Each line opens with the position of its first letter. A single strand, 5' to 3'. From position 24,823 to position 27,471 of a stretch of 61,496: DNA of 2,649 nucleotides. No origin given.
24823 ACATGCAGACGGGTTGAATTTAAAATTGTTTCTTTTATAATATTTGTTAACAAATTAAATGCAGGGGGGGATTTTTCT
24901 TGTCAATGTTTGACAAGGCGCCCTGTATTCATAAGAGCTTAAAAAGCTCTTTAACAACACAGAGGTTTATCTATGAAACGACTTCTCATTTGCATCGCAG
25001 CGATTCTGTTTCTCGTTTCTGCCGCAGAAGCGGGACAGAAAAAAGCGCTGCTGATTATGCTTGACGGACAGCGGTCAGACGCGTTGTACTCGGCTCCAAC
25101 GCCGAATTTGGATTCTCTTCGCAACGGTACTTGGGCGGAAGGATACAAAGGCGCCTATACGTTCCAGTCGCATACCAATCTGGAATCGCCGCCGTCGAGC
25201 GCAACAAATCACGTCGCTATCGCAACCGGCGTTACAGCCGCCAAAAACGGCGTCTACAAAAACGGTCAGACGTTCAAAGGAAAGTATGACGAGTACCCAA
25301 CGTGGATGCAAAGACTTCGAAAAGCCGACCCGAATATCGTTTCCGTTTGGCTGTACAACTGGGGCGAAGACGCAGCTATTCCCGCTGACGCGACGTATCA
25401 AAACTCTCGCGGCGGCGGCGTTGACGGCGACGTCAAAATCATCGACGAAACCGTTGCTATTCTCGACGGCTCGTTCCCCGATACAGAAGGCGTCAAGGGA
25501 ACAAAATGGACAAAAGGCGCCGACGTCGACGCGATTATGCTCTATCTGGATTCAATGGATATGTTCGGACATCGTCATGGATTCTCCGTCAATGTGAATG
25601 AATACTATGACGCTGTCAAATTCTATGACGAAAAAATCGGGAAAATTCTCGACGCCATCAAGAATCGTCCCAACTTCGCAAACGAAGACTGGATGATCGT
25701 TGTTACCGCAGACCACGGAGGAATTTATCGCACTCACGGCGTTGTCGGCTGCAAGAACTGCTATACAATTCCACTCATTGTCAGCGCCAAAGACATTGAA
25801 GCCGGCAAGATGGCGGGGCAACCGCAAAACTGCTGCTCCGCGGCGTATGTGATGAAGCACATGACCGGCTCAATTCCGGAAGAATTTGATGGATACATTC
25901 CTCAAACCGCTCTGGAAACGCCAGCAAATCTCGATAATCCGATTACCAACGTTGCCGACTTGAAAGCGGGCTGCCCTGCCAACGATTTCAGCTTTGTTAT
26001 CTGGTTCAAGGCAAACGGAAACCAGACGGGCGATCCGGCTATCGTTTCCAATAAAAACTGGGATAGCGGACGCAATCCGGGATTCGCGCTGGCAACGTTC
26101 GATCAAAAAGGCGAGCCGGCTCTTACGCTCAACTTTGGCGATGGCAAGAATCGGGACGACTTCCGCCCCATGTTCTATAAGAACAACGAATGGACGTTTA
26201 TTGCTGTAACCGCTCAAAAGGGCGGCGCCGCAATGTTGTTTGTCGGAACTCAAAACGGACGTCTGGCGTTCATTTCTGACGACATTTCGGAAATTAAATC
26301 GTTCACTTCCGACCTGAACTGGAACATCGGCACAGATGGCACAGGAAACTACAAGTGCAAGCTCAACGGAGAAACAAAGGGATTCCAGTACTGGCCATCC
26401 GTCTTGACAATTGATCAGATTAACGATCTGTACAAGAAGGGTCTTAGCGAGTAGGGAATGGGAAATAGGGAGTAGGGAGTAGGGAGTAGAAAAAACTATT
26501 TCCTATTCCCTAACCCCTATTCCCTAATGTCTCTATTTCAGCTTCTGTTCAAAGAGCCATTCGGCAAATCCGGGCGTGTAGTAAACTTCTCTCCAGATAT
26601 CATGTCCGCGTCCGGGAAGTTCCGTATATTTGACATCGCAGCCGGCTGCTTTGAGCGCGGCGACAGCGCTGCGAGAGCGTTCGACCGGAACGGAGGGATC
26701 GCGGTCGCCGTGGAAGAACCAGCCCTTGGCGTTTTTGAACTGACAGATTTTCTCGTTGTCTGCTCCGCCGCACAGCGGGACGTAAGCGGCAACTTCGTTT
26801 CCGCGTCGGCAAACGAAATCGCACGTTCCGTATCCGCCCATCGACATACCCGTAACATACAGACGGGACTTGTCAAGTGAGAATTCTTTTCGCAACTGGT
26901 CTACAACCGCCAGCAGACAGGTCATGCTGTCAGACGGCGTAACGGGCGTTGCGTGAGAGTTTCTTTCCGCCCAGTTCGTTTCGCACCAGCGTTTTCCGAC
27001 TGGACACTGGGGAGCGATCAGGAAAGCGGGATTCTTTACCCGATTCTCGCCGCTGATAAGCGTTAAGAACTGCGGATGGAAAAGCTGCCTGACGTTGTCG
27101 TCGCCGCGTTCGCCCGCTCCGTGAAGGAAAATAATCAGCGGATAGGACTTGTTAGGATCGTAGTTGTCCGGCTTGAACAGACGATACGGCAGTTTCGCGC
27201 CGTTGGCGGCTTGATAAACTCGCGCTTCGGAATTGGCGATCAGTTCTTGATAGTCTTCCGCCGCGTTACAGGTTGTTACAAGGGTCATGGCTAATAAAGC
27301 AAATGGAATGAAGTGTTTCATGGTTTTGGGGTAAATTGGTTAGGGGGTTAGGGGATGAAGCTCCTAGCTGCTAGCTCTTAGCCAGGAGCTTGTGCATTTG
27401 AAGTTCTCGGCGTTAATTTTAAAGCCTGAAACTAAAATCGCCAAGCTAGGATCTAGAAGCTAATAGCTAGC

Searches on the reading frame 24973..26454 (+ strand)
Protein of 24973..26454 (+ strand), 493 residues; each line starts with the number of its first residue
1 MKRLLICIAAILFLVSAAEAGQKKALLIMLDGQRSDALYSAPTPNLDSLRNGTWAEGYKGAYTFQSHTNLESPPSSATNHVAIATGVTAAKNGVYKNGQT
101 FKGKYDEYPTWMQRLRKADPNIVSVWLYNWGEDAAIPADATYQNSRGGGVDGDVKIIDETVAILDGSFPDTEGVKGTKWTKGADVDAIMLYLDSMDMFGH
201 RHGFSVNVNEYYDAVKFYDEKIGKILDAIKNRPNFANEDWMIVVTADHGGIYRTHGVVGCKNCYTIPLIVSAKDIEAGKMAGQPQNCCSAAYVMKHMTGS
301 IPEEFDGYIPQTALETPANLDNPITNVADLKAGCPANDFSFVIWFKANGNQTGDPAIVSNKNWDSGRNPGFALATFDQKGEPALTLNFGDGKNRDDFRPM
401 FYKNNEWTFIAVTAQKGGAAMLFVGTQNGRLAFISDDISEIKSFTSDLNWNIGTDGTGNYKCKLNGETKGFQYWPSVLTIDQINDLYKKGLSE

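Call 7: search_protein_families(library=ncbifam, proteins=[window:24973-26454:+])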
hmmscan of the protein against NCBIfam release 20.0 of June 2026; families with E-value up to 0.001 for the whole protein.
window:24973-26454:+ (493 aa): 5 families
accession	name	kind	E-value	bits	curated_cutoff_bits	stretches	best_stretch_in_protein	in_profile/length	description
NF010322.0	PRK13759.1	equivalog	4.9e-07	28.6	481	0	208-257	267-314/486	arylsulfatase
TIGR03417.1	chol_sulfatase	equivalog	2e-05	23.7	433.45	1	210-281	254-328/500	choline-sulfatase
NF045661.1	HdlasePehA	equivalog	7e-05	21.6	900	1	211-308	284-386/506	phosphoric/sulfuric ester hydrolase PehA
NF051873.1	AlkPhosPhoY32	equivalog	0.00032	19.3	1000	1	180-250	275-339/539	alkaline phosphatase PhoY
NF003766.0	PRK05362.1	equivalog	0.00083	18.2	256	0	196-281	292-364/396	phosphopentomutase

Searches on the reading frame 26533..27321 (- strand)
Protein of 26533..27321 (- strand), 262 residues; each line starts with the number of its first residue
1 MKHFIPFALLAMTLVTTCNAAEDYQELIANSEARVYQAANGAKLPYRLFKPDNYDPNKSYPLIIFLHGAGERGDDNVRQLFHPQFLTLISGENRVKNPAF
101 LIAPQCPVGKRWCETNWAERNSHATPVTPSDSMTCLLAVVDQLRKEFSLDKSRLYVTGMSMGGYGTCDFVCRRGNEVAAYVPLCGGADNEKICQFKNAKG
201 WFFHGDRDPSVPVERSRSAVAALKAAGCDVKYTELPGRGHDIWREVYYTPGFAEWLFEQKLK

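Call 30: search_protein_families(library=pfam, proteins=[window:26533-27321:-])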
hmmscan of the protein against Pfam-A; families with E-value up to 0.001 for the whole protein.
window:26533-27321:- (262 aa): 7 families
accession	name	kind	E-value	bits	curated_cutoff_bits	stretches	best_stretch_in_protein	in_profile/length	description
PF00326.27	Peptidase_S9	-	1.7e-08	34.7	22.6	0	136-181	48-93/213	Prolyl oligopeptidase family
PF02230.22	Abhydrolase_2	-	6.2e-06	26.6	23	1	58-245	12-204/217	Phospholipase/Carboxylesterase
PF12146.15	Hydrolase_4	-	3e-05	23.9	27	0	136-181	62-105/239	Serine aminopeptidase, S33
PF00756.26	Esterase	-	4.2e-05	23.9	22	1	43-165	7-128/251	Putative esterase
PF01738.24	DLH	-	0.00012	22.2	21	1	136-240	81-186/217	Dienelactone hydrolase family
PF07859.19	Abhydrolase_3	-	0.00018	21.8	25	0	123-166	43-85/210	alpha/beta hydrolase fold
PF20434.5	BD-FAE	-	0.00028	20.9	26.8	0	136-163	73-100/215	BD-FAE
